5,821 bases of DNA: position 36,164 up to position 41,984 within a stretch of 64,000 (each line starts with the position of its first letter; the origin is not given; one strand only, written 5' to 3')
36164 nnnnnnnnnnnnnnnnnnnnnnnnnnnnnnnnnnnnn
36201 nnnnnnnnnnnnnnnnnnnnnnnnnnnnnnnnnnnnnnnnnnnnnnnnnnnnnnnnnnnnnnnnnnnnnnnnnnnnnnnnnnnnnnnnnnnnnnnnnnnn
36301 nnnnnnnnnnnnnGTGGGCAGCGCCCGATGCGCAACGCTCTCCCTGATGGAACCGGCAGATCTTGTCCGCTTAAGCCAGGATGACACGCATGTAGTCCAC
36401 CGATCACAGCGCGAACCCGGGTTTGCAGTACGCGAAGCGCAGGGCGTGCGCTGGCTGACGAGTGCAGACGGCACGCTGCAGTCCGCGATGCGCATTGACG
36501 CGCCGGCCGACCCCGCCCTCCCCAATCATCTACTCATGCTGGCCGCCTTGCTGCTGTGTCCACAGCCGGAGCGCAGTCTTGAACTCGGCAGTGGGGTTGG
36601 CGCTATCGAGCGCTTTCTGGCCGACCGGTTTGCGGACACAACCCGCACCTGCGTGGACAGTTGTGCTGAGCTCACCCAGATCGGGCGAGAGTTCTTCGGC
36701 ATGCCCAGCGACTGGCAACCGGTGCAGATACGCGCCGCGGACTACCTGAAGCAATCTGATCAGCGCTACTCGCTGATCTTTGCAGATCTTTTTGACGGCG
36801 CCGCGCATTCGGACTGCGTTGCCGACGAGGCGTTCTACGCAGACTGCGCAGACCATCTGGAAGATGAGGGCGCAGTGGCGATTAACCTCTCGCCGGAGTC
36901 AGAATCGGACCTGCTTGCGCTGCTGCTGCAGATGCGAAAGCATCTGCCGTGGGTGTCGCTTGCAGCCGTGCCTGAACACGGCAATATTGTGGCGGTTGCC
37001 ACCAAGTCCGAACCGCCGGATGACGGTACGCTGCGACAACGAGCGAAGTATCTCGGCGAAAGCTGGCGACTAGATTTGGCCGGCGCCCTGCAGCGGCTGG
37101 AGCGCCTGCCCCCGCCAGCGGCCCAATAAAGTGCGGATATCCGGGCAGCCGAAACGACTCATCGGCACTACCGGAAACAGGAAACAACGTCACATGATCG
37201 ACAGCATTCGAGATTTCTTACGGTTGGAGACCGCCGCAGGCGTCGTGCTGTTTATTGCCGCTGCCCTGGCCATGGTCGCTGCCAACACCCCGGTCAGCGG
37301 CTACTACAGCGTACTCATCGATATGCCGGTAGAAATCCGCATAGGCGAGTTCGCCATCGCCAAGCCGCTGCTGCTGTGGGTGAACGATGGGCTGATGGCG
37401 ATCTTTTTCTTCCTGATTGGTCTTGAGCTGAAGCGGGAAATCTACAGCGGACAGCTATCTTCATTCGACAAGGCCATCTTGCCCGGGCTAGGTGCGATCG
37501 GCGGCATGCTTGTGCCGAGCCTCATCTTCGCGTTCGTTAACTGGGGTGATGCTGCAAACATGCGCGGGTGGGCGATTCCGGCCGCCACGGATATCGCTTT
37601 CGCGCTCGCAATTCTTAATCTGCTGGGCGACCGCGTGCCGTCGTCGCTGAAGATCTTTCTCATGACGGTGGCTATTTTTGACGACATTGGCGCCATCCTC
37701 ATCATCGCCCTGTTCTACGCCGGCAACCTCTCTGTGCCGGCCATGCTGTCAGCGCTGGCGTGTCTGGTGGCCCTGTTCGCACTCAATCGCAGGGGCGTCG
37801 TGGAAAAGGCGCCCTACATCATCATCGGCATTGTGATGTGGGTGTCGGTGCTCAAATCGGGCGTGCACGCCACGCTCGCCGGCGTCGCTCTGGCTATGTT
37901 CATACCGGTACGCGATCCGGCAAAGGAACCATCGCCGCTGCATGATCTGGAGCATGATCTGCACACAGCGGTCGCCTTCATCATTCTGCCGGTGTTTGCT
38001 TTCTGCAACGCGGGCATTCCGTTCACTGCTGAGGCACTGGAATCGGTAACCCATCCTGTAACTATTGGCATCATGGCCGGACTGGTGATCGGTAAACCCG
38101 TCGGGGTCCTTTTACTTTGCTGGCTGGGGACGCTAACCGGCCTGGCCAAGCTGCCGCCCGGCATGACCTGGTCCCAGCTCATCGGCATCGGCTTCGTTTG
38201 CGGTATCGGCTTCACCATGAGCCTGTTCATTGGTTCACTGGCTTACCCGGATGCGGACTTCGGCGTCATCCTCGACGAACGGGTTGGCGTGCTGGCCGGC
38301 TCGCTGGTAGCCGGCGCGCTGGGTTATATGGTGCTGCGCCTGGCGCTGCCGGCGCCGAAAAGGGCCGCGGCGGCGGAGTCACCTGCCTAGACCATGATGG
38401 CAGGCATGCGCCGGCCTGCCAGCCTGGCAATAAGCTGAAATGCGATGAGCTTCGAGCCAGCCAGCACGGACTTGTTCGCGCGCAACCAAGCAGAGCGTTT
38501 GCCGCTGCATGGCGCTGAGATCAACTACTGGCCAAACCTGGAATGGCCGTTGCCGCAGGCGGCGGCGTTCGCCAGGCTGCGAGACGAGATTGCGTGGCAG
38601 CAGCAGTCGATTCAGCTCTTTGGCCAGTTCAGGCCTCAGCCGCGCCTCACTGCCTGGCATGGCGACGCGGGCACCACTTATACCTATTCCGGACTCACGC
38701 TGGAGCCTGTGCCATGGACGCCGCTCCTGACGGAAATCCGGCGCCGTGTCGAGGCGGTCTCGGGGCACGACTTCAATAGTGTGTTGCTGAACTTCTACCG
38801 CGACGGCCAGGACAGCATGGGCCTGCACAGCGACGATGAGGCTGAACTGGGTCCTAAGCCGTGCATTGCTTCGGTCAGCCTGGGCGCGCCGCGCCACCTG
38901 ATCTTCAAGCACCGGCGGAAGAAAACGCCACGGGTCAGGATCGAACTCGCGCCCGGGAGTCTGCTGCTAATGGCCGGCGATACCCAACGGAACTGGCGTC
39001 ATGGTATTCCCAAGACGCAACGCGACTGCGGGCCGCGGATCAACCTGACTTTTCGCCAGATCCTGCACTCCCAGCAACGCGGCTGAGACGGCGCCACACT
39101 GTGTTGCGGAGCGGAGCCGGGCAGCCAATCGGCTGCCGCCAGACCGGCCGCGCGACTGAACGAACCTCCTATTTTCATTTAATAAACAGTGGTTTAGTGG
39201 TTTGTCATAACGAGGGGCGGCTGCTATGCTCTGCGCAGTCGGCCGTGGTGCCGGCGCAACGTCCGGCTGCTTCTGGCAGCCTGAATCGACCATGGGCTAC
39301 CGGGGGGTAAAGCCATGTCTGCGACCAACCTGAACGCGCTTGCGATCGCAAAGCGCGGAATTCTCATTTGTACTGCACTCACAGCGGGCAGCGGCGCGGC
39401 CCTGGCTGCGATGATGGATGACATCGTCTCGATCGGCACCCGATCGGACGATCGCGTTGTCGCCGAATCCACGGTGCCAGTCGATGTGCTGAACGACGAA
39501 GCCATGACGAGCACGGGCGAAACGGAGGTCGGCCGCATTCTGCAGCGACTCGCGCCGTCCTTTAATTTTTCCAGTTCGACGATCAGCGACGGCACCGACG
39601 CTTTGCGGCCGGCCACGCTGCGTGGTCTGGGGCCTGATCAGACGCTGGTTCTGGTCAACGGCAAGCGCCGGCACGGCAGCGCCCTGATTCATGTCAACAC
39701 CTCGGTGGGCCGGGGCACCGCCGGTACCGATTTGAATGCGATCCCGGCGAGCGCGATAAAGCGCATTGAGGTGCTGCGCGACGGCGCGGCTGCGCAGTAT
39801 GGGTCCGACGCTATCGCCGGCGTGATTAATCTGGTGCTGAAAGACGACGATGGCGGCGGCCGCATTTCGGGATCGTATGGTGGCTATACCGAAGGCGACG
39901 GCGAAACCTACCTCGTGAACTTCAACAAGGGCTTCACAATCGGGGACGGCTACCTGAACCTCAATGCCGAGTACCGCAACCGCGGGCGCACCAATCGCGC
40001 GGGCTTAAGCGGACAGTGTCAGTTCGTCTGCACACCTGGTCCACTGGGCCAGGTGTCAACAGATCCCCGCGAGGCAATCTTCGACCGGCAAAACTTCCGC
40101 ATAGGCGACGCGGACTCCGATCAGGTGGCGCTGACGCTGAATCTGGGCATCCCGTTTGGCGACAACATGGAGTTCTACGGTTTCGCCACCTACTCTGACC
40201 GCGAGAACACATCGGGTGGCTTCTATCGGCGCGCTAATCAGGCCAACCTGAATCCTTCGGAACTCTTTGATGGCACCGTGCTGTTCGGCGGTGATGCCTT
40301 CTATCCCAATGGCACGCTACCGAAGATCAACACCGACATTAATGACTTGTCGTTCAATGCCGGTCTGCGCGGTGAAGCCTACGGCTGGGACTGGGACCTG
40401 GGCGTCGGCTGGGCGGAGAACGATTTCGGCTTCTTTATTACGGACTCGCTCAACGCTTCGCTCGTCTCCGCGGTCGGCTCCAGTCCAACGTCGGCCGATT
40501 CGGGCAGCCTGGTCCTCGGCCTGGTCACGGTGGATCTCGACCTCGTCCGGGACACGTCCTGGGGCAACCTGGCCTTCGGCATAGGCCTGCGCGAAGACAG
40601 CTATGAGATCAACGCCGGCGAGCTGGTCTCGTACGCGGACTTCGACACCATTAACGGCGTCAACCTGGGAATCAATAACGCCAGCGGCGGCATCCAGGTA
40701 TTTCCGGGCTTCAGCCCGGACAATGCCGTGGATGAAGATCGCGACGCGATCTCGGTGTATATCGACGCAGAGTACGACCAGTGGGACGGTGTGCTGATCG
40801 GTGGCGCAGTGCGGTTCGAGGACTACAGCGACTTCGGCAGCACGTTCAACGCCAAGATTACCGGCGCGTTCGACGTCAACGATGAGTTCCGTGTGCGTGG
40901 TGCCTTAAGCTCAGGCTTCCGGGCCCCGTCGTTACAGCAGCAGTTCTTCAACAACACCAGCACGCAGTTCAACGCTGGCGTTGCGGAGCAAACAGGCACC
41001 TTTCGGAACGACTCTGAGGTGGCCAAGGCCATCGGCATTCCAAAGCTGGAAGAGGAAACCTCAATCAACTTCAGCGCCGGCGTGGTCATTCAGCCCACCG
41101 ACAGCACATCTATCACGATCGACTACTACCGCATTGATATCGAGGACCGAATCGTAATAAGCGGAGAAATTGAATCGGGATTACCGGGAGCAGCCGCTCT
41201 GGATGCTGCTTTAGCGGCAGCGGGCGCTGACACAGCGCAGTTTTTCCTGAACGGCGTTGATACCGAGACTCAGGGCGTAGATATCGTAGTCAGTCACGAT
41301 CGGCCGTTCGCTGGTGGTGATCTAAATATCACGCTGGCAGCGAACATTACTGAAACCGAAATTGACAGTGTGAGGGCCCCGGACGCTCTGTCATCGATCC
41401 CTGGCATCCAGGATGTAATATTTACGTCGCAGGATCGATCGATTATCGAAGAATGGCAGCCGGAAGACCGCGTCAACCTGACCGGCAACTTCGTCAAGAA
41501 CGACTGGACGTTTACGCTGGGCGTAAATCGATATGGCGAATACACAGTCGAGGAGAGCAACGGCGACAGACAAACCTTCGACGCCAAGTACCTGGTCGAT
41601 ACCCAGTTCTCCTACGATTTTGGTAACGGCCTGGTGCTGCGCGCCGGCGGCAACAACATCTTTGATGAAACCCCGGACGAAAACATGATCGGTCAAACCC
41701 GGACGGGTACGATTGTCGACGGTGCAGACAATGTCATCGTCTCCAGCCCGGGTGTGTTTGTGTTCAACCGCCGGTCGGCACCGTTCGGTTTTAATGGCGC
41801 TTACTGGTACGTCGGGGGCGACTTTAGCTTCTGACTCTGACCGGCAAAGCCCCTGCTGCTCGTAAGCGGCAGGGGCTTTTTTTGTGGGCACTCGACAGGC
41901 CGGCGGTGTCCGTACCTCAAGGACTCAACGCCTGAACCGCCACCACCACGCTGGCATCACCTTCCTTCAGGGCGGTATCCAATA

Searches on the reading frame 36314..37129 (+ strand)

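Call 21: search_protein_families(library=pfam, proteins=[window:36314-37129:+], max_evalue=0.001)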
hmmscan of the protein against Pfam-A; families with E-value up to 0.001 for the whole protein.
window:36314-37129:+ (271 aa): 0 families

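Call 44: search_protein_families(library=pfam, proteins=[window:36314-37129:+], max_evalue=0.01)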
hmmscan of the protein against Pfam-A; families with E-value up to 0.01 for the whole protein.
window:36314-37129:+ (271 aa): 1 family
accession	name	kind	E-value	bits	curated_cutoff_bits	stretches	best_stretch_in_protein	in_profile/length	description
PF13649.12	Methyltransf_25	-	0.0012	19.9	27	1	89-186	2-97/97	Methyltransferase domain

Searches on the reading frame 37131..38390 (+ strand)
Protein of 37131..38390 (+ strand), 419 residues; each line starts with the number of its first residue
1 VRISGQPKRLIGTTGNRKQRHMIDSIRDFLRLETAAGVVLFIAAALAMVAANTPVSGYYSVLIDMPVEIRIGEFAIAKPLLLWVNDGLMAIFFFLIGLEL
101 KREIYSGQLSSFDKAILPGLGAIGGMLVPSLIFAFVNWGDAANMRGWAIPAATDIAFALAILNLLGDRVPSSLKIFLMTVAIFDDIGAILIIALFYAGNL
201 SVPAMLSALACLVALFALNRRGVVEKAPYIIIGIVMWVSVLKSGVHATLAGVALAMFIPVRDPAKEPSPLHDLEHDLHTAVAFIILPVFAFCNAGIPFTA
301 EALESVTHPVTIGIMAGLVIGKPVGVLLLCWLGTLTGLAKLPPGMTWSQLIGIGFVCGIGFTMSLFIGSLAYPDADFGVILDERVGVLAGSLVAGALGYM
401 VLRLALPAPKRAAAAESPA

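Call 21: search_protein_families(library=pfam, proteins=[window:37131-38390:+], max_evalue=0.001)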
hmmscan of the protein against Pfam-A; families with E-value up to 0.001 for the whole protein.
window:37131-38390:+ (419 aa): 1 family
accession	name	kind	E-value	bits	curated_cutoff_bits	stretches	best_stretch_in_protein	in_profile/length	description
PF06965.17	Na_H_antiport_1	-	8e-145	482.9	23.5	1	28-402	2-374/374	Na+/H+ antiporter 1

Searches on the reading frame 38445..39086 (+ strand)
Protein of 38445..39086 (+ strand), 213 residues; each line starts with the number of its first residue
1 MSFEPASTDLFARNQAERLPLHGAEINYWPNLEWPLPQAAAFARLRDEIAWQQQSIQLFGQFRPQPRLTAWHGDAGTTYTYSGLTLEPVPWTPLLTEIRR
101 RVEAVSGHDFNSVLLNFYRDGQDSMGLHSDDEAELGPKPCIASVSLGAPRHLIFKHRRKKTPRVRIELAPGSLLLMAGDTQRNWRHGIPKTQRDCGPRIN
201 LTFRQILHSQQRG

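Call 21: search_protein_families(library=pfam, proteins=[window:38445-39086:+], max_evalue=0.001)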
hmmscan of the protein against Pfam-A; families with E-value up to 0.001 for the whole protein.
window:38445-39086:+ (213 aa): 1 family
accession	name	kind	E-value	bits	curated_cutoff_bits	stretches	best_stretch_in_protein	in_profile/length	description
PF13532.12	2OG-FeII_Oxy_2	-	3.5e-39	135.5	31.2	1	38-204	14-194/194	2OG-Fe(II) oxygenase superfamily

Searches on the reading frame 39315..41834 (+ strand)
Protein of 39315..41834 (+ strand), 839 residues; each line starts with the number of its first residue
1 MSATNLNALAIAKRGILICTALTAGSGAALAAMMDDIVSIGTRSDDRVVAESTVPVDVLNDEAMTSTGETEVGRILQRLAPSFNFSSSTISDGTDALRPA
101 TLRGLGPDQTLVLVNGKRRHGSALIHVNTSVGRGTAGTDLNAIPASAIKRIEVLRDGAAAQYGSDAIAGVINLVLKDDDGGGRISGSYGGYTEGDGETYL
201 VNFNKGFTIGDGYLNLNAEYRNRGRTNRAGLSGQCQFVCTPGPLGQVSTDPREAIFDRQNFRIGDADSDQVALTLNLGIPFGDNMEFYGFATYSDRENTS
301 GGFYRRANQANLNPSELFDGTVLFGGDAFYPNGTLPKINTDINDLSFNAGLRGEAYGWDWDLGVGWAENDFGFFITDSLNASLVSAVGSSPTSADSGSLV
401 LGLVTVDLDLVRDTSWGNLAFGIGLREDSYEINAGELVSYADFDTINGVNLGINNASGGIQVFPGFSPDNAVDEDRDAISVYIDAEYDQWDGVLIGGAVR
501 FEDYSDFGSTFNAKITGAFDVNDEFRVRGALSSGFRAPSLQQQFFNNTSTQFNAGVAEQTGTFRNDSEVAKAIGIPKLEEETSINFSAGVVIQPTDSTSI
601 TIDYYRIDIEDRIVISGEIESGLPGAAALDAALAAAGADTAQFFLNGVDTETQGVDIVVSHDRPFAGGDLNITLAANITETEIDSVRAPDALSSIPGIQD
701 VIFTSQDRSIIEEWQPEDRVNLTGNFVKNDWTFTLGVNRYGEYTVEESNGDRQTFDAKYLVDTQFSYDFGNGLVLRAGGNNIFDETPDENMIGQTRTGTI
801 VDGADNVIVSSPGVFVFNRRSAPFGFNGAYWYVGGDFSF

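Call 21: search_protein_families(library=pfam, proteins=[window:39315-41834:+], max_evalue=0.001)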
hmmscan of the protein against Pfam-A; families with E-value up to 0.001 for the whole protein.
window:39315-41834:+ (839 aa): 2 families
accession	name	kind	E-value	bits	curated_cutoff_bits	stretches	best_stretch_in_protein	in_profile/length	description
PF00593.30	TonB_dep_Rec_b-barrel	-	6.3e-28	99.2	27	1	300-782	17-436/436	TonB dependent receptor-like, beta-barrel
PF07715.20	Plug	-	8.6e-20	71.7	23.9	1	50-170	3-107/107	TonB-dependent Receptor Plug Domain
